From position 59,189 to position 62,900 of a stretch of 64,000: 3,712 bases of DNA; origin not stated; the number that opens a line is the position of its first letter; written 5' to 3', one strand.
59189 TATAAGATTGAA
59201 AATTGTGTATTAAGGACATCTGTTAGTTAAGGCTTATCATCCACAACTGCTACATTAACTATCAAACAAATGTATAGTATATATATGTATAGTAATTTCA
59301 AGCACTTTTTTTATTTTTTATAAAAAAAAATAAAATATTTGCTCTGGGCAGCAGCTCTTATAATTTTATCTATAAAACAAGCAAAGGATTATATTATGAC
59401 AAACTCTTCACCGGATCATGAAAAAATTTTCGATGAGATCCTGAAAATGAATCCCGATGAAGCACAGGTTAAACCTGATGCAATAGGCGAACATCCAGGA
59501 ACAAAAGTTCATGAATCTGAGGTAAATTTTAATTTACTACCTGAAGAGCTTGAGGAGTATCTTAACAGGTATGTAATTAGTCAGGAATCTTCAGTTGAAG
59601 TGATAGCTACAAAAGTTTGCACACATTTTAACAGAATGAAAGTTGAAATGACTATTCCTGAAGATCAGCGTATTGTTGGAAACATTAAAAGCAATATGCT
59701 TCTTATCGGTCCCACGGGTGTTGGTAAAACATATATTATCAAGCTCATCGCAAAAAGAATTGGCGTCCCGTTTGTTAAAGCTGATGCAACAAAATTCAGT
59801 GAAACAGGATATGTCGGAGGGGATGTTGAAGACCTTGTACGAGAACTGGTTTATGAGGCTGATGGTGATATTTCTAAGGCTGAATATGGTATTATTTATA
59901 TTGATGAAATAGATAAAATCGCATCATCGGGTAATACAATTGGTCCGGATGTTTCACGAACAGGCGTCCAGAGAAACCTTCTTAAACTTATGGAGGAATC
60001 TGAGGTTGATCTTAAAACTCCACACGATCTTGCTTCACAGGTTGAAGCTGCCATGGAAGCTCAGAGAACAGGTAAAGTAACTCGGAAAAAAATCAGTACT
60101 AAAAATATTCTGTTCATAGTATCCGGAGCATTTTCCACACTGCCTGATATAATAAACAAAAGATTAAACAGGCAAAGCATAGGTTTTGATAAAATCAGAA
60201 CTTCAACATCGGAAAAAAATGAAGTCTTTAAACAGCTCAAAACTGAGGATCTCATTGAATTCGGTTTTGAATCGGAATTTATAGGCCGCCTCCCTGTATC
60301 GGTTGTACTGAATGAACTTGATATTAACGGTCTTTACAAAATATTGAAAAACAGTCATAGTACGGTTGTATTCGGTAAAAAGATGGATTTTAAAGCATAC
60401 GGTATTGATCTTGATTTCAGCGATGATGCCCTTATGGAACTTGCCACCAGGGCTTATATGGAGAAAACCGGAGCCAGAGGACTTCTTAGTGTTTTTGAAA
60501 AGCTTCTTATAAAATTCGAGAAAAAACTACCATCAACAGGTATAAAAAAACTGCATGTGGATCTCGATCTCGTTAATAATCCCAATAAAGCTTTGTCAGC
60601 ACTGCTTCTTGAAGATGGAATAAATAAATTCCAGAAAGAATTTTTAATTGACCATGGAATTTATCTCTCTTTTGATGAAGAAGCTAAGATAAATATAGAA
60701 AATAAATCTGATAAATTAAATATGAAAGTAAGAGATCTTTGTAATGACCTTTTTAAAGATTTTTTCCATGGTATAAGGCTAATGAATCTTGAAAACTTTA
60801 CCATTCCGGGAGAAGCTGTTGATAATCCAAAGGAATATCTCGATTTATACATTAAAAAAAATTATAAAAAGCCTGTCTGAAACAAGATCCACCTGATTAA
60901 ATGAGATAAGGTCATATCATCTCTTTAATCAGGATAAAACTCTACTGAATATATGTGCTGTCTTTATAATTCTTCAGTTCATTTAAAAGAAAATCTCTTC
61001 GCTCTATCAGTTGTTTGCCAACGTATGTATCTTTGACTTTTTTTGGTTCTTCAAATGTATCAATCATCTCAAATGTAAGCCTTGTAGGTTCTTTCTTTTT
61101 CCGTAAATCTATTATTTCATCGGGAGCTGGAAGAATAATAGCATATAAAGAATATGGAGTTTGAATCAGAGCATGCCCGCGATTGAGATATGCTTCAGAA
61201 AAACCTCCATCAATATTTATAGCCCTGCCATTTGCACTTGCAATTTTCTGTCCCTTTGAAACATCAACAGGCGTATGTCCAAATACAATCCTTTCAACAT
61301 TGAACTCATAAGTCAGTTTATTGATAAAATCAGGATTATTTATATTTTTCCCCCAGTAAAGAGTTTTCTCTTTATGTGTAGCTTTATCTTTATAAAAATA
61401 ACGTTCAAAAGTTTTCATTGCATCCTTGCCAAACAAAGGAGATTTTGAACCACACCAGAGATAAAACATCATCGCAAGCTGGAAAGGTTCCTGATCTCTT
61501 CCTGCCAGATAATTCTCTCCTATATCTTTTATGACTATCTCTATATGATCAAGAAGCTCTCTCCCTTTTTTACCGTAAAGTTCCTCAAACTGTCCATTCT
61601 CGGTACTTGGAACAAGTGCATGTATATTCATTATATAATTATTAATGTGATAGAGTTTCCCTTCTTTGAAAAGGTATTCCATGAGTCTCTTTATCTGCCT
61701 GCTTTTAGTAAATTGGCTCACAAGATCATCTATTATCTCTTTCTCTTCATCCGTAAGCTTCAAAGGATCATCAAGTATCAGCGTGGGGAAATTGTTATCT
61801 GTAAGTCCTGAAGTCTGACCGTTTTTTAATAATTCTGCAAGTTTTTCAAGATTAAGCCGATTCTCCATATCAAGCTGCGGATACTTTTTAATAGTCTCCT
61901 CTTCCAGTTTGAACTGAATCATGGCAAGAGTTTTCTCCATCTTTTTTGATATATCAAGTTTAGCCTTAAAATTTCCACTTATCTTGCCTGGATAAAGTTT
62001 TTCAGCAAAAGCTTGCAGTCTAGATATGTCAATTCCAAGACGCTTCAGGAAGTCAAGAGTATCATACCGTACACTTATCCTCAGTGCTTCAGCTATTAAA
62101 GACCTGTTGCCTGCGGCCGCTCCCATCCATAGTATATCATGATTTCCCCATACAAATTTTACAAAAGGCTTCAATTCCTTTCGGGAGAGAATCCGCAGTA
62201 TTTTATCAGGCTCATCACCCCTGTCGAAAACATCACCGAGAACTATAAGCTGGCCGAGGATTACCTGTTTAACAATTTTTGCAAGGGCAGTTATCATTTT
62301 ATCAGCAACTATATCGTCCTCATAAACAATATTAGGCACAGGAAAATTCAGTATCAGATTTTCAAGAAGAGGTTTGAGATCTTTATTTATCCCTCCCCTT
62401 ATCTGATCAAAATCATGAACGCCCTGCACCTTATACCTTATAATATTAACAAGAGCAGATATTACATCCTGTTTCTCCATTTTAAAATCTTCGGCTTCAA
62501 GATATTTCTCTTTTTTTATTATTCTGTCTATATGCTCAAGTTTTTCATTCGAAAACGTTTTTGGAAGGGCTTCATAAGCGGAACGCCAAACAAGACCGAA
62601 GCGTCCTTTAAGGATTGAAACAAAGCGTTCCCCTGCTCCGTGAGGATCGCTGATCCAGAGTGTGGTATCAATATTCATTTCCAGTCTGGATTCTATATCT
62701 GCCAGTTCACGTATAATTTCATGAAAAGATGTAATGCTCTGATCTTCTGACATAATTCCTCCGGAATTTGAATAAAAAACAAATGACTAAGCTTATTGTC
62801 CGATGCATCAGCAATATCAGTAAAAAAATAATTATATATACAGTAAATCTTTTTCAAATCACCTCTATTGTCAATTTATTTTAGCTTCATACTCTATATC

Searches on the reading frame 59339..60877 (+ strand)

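Call 78: search_protein_families(library=pfam, proteins=[window:59339-60877:+], max_evalue=0.00001)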
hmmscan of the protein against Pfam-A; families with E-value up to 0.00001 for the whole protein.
window:59339-60877:+ (513 aa): 4 families
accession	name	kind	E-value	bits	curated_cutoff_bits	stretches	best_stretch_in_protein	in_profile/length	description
PF07724.20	AAA_2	-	1.4e-27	97.2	27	1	117-320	3-165/166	AAA domain (Cdc48 subfamily)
PF00004.35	AAA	-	4.5e-17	63.2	21.2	1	120-260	1-105/131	ATPase family associated with various cellular activities (AAA)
PF10431.15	ClpB_D2-small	-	2.7e-06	27.8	21.9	0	352-389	22-59/81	C-terminal, D2-small domain, of ClpB protein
PF00493.29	MCM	-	3.3e-06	26.8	23.3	1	106-196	48-135/224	MCM P-loop domain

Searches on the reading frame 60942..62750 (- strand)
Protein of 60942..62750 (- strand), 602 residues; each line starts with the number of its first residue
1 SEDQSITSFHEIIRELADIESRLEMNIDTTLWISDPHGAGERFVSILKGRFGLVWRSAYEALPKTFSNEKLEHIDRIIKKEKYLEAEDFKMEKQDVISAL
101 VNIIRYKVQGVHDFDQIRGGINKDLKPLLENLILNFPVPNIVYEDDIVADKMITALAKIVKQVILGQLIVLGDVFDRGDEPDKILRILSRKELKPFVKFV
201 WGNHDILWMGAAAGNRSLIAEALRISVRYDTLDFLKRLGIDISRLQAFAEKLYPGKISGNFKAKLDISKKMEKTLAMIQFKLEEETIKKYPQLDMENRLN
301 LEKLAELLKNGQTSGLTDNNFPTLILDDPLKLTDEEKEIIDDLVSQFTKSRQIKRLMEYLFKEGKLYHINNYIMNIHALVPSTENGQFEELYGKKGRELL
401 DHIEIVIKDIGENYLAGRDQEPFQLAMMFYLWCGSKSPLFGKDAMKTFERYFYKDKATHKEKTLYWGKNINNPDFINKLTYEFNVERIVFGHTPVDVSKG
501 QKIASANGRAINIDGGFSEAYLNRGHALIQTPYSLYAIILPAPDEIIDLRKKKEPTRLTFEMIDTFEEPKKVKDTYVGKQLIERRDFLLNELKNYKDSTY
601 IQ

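Call 78: search_protein_families(library=pfam, proteins=[window:60942-62750:-], max_evalue=0.00001)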
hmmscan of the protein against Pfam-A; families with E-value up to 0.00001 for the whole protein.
window:60942-62750:- (602 aa): 2 families
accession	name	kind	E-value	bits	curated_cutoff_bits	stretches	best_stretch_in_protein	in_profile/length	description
PF06874.16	FBPase_2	-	9.1e-111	371.5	27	1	8-596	12-638/639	Firmicute fructose-1,6-bisphosphatase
PF00149.33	Metallophos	-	3.1e-07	31.5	21.5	0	168-213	32-72/191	Calcineurin-like phosphoesterase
